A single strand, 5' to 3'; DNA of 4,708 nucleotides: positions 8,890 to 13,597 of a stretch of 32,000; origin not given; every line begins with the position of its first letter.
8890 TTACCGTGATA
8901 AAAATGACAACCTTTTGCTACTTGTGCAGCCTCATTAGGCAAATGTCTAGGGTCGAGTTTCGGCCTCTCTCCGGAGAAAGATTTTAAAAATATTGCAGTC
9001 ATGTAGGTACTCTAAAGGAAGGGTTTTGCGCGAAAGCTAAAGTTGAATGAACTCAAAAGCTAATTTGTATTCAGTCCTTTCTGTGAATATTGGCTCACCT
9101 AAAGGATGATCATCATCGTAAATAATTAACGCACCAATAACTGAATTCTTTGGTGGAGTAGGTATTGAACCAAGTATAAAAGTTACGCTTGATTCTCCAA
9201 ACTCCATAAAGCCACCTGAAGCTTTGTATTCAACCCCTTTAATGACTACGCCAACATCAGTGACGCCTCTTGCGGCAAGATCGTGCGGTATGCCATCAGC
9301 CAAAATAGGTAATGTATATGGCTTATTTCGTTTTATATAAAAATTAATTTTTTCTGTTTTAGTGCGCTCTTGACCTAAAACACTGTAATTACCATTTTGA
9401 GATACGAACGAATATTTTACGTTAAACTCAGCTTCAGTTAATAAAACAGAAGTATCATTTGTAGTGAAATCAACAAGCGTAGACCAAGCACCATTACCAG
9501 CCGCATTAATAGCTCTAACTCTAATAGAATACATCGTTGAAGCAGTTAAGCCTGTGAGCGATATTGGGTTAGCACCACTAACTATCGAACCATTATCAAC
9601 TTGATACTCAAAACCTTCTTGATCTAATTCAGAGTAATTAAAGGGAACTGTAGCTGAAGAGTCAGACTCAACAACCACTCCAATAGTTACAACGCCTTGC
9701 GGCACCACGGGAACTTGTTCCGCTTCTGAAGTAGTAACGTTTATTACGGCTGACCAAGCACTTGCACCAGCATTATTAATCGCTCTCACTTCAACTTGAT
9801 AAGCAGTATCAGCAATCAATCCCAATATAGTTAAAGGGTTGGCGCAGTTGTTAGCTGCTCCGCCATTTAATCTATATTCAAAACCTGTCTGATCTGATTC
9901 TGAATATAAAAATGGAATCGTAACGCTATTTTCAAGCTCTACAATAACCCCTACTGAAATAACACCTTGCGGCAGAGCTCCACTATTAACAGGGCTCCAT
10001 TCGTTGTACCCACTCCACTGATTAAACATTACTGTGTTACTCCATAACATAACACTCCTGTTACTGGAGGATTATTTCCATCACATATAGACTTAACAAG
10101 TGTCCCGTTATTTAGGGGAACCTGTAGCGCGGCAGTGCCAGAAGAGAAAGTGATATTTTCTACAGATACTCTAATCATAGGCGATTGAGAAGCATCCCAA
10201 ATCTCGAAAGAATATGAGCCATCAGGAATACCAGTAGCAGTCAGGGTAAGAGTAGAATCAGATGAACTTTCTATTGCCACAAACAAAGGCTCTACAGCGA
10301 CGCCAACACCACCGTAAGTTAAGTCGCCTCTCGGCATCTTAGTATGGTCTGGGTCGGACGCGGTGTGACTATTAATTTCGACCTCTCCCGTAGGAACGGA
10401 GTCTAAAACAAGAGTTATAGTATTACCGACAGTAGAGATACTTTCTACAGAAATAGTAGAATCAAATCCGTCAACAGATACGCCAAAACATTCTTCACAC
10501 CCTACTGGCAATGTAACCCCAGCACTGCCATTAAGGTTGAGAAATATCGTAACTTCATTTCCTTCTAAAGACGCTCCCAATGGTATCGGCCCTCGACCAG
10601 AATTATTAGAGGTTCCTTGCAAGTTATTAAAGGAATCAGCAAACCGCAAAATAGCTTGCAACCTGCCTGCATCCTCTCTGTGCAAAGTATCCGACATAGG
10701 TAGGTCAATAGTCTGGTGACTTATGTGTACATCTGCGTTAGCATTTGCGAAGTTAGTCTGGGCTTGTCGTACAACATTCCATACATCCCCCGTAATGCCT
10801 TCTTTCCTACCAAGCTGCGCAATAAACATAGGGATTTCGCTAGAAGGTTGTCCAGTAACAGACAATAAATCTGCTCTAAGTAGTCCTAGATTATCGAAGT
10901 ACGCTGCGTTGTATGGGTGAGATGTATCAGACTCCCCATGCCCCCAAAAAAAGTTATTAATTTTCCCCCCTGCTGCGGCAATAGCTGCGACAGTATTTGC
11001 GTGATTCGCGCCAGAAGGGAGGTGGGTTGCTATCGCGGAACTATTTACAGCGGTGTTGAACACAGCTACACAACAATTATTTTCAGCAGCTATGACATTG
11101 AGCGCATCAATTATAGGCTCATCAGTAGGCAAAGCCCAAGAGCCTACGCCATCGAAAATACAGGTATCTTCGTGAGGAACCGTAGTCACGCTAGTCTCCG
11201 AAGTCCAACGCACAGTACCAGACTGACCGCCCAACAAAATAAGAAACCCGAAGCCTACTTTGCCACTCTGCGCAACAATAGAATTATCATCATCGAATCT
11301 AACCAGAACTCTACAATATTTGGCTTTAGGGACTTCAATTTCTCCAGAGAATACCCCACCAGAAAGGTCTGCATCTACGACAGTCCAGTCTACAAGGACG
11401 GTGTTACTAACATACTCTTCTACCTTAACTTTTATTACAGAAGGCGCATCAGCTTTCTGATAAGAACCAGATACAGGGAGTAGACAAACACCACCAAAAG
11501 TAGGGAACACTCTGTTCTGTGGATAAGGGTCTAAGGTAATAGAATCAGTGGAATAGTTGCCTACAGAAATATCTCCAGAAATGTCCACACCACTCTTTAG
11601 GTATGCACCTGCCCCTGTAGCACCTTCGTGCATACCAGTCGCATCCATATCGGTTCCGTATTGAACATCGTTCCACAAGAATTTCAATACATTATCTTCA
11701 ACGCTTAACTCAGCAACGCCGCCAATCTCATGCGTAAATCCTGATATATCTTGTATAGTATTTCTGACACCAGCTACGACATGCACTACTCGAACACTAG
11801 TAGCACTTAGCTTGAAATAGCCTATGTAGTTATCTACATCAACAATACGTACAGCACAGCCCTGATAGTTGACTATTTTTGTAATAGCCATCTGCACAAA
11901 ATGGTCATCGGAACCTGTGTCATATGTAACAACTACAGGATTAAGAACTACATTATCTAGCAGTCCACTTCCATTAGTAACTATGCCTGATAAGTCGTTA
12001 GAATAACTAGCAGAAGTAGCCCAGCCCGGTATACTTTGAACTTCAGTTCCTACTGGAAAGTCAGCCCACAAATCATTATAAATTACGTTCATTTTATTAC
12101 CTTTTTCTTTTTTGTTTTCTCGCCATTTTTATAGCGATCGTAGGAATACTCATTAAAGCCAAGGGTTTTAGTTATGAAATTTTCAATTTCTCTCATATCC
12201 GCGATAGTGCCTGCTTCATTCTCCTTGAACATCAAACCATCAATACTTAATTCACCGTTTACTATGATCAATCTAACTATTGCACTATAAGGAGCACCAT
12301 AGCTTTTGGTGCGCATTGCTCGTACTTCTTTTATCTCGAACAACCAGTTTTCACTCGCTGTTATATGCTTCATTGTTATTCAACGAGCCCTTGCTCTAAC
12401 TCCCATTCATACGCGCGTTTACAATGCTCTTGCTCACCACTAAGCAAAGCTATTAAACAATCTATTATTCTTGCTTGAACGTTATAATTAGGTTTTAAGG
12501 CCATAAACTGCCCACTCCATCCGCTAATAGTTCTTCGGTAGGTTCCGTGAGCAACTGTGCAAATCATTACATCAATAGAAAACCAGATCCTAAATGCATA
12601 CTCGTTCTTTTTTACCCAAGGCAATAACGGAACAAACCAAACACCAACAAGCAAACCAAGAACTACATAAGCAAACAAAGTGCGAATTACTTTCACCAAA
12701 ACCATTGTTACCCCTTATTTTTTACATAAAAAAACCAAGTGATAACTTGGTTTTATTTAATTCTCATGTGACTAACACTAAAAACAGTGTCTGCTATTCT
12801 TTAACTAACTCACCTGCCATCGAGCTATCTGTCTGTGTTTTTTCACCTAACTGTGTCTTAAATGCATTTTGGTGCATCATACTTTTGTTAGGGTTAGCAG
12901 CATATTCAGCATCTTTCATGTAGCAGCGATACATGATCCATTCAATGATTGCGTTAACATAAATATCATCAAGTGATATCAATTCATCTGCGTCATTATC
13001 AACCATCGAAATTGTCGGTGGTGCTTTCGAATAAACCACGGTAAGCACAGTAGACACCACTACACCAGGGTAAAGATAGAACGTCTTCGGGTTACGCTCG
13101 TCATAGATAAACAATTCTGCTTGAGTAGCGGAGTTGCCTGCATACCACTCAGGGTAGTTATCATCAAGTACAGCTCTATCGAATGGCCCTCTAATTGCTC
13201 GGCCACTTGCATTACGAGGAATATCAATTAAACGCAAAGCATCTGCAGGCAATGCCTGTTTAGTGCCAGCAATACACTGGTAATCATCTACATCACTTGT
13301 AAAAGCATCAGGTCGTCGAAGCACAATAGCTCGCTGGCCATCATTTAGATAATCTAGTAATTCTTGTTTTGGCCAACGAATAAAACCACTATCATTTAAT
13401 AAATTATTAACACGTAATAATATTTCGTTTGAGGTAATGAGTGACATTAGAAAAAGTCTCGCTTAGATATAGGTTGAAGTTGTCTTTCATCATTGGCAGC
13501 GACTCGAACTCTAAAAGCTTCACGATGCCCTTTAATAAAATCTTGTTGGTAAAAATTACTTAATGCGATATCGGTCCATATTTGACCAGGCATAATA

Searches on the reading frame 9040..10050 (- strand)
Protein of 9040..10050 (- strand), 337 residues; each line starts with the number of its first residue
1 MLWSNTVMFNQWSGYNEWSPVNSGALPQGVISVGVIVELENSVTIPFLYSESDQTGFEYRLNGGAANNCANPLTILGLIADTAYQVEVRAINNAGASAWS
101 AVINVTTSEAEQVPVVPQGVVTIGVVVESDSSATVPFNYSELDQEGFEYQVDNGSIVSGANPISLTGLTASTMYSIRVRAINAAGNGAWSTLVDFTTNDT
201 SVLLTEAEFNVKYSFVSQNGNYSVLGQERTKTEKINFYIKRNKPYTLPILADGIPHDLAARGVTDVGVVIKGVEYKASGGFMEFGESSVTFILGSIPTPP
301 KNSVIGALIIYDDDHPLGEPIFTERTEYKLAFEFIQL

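Call 79: search_protein_families(library=phrogs, proteins=[window:9040-10050:-])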
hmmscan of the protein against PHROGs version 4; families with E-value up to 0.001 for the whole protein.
window:9040-10050:- (337 aa): 9 families
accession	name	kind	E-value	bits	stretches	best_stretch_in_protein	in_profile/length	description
phrog_6977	-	tail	3.4e-11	44.1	1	156-224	201-269/284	minor tail protein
phrog_6813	-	unknown function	1.8e-08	34.1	1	53-137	637-722/907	-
phrog_37728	-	unknown function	5.9e-08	31.3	0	50-112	584-653/1894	-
phrog_341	-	tail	4.4e-07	31.1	0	155-205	17-70/154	major tail protein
phrog_4971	-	tail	4.9e-07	30.4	0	138-199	214-281/283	major tail protein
phrog_31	-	tail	6.6e-07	28.5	1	79-201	933-1067/1565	central tail fiber J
phrog_382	-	tail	4.9e-05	23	0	155-195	22-63/655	minor tail protein with lysin activity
phrog_1696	-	tail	0.00015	20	0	154-202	1186-1235/2079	major tail protein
phrog_23968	-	tail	0.0007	19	0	162-193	192-224/689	minor tail protein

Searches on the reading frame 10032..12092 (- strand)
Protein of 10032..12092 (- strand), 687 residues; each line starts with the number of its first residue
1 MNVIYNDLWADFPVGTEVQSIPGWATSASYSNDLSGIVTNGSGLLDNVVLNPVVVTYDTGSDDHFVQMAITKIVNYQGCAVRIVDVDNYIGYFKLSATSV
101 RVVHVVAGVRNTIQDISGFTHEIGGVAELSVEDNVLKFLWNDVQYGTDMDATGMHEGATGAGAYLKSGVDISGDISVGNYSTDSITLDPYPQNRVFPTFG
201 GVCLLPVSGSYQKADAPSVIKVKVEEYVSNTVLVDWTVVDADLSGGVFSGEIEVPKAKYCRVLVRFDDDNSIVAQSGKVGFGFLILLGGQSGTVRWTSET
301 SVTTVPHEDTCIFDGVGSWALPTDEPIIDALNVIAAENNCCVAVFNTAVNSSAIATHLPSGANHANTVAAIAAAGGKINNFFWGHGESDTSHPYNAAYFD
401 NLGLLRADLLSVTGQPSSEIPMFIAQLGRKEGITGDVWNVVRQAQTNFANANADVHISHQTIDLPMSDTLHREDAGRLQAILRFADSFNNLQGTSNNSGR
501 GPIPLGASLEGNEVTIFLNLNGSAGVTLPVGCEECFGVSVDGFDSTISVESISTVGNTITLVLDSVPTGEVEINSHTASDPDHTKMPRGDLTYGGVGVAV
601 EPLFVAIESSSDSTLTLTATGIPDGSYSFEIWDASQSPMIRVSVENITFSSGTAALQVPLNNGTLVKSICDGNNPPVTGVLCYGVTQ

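Call 79: search_protein_families(library=phrogs, proteins=[window:10032-12092:-])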
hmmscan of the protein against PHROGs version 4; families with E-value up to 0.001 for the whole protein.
window:10032-12092:- (687 aa): 1 family
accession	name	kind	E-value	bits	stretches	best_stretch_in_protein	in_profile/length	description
phrog_4201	-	tail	0.00016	21.5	0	364-472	401-520/676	tail fiber protein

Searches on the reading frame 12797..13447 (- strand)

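Call 79: search_protein_families(library=phrogs, proteins=[window:12797-13447:-])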
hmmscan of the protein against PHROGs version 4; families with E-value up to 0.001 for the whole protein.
window:12797-13447:- (217 aa): 5 families
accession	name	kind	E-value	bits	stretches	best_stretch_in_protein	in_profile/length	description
phrog_399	-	head and packaging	4.2e-62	210.6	1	5-210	3-207/220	structural protein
phrog_27974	-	head and packaging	2.1e-09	38.1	1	142-211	161-230/239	portal protein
phrog_23184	-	unknown function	2.4e-09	38.4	1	138-210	1-73/85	-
phrog_23601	-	unknown function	8.4e-09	36.3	0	16-66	16-70/115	-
phrog_2125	-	head and packaging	1.1e-05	26.2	1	132-209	142-217/234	virion structural protein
